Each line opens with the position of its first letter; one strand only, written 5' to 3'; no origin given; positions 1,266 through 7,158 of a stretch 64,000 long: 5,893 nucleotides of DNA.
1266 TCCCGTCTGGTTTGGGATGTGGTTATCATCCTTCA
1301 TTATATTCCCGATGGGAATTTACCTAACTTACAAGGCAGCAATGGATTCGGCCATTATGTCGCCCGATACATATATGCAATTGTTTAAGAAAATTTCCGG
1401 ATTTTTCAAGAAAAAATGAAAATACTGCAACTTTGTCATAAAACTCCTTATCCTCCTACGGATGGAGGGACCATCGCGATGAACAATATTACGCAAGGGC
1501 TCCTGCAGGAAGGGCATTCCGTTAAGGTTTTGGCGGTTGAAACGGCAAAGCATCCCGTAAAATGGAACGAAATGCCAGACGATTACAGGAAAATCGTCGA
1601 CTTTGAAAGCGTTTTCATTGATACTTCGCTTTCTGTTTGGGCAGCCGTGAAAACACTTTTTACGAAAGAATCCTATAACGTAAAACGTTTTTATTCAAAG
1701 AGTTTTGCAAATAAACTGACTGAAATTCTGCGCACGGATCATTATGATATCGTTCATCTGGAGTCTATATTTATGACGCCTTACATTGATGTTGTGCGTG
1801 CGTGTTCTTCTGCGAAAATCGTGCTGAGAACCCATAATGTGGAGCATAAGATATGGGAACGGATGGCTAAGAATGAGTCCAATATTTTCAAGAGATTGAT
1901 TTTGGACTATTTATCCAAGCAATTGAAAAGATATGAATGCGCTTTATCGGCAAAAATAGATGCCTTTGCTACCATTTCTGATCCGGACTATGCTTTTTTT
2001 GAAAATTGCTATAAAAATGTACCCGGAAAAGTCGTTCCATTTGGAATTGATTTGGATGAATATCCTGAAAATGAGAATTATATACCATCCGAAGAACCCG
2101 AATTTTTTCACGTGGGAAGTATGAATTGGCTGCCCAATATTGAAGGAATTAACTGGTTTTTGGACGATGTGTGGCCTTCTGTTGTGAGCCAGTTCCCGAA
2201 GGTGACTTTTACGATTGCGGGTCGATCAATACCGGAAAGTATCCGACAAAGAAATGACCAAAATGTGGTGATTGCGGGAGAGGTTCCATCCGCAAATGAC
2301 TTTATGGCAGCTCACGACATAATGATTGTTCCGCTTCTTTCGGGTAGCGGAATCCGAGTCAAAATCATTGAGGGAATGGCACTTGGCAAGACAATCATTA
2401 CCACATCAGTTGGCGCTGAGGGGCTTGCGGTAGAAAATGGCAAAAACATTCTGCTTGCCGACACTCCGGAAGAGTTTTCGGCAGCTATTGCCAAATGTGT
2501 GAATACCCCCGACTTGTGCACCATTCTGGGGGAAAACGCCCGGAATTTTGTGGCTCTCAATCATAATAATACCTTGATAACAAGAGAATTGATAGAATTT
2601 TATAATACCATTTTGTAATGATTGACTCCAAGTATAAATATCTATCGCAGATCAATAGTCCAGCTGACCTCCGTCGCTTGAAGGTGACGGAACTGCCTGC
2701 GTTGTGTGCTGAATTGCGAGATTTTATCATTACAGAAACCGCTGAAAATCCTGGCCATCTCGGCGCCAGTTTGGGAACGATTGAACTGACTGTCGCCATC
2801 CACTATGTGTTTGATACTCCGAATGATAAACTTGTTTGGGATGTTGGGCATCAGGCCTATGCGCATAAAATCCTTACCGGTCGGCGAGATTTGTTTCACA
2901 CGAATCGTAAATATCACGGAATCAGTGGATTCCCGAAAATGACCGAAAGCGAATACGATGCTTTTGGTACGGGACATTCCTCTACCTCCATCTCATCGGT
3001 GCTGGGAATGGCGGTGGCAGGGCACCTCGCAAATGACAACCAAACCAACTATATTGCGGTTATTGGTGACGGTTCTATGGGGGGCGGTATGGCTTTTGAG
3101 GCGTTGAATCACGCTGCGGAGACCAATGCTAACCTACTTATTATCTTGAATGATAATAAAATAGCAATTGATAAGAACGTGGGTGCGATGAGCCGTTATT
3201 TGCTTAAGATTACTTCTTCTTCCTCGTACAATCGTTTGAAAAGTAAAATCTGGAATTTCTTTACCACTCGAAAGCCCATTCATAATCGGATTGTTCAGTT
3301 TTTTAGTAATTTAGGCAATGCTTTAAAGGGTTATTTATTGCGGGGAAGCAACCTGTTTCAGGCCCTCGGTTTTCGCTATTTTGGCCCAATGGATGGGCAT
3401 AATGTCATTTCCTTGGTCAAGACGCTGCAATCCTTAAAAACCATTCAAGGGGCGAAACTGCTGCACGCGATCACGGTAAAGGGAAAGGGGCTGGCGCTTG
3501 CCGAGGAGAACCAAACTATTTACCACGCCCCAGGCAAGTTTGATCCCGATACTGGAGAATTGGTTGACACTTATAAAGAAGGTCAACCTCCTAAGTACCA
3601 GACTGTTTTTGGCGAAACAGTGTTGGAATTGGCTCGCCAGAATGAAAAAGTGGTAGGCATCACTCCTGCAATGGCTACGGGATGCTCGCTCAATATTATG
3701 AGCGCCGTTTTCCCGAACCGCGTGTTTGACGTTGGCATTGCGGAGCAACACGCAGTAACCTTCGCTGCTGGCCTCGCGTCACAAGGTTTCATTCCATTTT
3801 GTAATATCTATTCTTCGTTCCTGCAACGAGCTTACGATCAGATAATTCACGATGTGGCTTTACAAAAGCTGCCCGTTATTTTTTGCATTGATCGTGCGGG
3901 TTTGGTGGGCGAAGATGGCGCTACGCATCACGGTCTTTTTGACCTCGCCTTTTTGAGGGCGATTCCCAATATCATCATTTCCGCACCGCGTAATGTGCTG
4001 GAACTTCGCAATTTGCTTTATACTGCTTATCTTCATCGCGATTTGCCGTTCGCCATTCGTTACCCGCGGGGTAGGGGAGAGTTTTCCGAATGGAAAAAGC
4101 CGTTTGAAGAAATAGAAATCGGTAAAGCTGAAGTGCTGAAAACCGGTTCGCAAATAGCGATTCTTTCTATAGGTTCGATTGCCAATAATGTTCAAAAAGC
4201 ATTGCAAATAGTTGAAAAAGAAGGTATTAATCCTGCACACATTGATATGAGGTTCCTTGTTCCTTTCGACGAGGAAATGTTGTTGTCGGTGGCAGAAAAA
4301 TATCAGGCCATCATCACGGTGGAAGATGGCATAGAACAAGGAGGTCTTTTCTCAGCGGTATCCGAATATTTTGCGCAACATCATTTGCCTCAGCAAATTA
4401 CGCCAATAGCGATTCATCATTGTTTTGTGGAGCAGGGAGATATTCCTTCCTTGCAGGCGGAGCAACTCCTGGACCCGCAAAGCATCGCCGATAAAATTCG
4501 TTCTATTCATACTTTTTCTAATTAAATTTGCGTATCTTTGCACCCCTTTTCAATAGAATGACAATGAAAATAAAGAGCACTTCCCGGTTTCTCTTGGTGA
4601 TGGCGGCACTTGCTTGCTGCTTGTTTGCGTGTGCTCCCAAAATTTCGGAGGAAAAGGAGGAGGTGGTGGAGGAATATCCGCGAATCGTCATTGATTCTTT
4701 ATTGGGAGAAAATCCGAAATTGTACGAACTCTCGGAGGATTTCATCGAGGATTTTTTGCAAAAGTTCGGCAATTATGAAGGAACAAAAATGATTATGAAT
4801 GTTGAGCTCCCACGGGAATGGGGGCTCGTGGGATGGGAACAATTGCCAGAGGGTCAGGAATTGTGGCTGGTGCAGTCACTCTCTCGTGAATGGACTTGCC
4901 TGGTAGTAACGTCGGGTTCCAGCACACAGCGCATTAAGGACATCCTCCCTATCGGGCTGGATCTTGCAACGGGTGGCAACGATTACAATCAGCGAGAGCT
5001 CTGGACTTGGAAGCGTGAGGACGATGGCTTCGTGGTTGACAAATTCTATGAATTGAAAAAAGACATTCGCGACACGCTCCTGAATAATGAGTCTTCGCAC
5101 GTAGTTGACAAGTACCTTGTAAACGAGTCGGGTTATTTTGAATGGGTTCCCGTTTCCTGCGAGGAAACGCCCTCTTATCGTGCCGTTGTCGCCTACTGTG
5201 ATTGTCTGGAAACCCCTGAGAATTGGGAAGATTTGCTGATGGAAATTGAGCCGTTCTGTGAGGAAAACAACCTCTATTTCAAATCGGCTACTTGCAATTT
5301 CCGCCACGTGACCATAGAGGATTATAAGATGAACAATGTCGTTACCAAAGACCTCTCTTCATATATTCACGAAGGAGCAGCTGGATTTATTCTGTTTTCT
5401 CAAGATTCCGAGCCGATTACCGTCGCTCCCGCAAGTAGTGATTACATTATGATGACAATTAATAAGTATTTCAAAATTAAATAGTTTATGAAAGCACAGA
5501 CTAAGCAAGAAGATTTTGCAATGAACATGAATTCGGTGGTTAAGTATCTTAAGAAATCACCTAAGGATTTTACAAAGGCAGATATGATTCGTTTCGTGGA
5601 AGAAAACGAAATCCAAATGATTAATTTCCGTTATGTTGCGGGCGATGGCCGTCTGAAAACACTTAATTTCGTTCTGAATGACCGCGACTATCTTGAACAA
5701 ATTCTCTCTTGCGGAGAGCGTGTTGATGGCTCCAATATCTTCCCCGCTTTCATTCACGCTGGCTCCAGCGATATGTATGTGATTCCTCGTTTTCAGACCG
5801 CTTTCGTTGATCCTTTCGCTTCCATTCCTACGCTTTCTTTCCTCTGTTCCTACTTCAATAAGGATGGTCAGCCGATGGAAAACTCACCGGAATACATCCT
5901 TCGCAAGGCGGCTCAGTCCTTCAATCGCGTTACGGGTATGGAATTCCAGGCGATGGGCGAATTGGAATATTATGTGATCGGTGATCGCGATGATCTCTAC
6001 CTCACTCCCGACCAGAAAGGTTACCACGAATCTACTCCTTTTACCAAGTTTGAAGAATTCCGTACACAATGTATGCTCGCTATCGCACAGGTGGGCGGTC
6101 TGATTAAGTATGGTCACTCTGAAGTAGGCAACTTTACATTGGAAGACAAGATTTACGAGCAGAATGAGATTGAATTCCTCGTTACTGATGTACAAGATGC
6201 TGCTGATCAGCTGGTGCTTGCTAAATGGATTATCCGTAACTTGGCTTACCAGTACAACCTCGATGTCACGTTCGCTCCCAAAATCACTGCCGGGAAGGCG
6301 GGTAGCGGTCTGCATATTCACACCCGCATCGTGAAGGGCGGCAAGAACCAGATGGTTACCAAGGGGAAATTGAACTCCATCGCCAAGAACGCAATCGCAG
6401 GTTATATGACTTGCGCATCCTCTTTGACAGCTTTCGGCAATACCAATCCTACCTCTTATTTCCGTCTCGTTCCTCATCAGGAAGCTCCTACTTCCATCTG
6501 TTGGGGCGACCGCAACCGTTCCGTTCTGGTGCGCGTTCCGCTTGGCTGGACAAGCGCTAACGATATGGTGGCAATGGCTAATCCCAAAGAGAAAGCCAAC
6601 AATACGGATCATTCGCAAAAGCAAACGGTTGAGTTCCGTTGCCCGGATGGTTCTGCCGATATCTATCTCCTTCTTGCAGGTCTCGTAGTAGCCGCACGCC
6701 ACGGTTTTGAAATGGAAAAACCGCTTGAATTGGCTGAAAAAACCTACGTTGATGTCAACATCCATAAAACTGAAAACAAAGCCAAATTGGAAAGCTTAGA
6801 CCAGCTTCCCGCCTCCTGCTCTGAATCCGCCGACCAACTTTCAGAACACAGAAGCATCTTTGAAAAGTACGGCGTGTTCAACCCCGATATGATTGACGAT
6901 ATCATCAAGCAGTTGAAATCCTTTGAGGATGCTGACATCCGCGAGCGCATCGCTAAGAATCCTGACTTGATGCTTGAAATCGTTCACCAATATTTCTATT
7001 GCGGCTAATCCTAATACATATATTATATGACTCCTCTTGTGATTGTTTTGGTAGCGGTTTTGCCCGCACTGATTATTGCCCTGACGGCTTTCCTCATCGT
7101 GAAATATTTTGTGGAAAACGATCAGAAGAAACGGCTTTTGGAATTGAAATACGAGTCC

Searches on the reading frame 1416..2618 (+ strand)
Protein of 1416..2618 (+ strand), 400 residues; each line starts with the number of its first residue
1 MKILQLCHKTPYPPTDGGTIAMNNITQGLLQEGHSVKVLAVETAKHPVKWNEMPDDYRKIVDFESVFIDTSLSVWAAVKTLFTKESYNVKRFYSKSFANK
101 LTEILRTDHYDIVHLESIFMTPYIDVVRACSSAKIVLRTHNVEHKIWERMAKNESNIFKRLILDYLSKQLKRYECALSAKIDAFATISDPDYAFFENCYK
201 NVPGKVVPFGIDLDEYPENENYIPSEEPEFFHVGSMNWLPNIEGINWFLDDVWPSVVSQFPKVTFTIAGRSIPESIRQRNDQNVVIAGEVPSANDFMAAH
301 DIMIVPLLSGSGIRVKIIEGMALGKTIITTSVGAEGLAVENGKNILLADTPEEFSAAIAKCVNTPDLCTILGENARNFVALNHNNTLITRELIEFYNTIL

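Call 18: search_protein_families(library=pfam, max_evalue=0.001, proteins=[window:1416-2618:+])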
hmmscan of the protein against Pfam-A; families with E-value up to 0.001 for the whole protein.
window:1416-2618:+ (400 aa): 4 families
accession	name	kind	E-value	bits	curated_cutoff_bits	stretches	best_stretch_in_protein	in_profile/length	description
PF13692.12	Glyco_trans_1_4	-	1.3e-23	84.3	27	1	228-362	2-140/142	Glycosyl transferases group 1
PF00534.26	Glycos_transf_1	-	2.3e-09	37.5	26.4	1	223-377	11-171/172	Glycosyl transferases group 1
PF13524.12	Glyco_trans_1_2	-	7.1e-08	33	25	1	259-388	11-138/144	Glycosyl transferase-like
PF13439.12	Glyco_transf_4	-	1.2e-07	32.4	28.5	1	17-214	3-169/170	Glycosyltransferase Family 4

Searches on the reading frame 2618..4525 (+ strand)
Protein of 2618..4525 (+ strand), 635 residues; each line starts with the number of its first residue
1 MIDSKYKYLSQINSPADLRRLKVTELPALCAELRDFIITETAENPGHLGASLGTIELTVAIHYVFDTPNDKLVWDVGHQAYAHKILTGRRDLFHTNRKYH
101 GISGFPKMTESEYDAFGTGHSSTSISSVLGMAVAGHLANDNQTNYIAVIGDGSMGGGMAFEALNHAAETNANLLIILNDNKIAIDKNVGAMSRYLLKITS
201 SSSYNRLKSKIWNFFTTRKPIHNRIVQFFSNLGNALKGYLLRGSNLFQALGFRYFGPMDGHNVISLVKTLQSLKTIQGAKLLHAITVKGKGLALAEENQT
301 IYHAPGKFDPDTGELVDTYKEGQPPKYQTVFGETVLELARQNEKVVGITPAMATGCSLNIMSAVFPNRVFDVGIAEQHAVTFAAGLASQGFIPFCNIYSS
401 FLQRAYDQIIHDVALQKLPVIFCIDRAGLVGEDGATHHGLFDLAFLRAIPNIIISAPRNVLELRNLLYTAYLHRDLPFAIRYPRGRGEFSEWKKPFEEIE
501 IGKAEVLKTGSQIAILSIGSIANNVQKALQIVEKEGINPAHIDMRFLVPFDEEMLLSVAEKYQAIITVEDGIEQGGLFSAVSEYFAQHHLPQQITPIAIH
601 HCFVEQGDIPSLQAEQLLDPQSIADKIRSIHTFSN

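Call 18: search_protein_families(library=pfam, max_evalue=0.001, proteins=[window:2618-4525:+])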
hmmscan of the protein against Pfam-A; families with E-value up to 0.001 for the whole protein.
window:2618-4525:+ (635 aa): 7 families
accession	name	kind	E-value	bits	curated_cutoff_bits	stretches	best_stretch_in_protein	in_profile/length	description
PF13292.11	DXP_synthase_N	-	6.6e-111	370.4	21.2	1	9-286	1-274/274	1-deoxy-D-xylulose-5-phosphate synthase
PF02779.29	Transket_pyr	-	2.6e-45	154.6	27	1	325-485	3-170/174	Transketolase, pyrimidine binding domain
PF02780.25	Transketolase_C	-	3e-24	85.7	25.9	1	502-623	1-124/124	Transketolase, C-terminal domain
PF00676.26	E1_dh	-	8e-06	25.5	22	1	118-184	98-165/300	Dehydrogenase E1 component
PF17147.9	PFOR_II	-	3e-05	24.7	27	1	513-586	3-79/102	Pyruvate:ferredoxin oxidoreductase core domain II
PF00456.26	Transketolase_N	-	0.00015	21.4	22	1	45-190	22-193/334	Transketolase, thiamine diphosphate binding domain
PF02775.26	TPP_enzyme_C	-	0.00024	21.4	21.9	1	123-182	32-84/151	Thiamine pyrophosphate enzyme, C-terminal TPP binding domain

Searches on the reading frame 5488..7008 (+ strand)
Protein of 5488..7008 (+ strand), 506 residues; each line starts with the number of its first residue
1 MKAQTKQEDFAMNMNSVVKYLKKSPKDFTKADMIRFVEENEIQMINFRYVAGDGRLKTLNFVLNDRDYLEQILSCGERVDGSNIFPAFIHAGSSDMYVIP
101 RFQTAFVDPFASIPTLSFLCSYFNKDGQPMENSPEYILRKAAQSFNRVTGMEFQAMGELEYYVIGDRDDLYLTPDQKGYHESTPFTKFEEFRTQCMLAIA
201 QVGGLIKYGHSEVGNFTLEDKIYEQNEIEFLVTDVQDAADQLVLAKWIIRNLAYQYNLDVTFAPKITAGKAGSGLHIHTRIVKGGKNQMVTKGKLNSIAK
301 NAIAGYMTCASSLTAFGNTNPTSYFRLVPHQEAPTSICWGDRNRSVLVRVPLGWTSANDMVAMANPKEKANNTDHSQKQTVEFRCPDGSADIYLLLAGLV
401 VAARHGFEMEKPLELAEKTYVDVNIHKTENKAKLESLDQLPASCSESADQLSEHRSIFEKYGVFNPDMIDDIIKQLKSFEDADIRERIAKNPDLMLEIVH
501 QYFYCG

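Call 18: search_protein_families(library=pfam, max_evalue=0.001, proteins=[window:5488-7008:+])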
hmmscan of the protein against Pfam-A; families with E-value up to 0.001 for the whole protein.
window:5488-7008:+ (506 aa): 2 families
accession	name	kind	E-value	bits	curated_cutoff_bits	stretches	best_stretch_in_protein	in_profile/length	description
PF00120.29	Gln-synt_C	-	1.6e-57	195.6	24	1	132-488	2-336/344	Glutamine synthetase, catalytic domain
PF03951.24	Gln-synt_N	-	1.7e-12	47.2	33.4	1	42-124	2-81/82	Glutamine synthetase, beta-Grasp domain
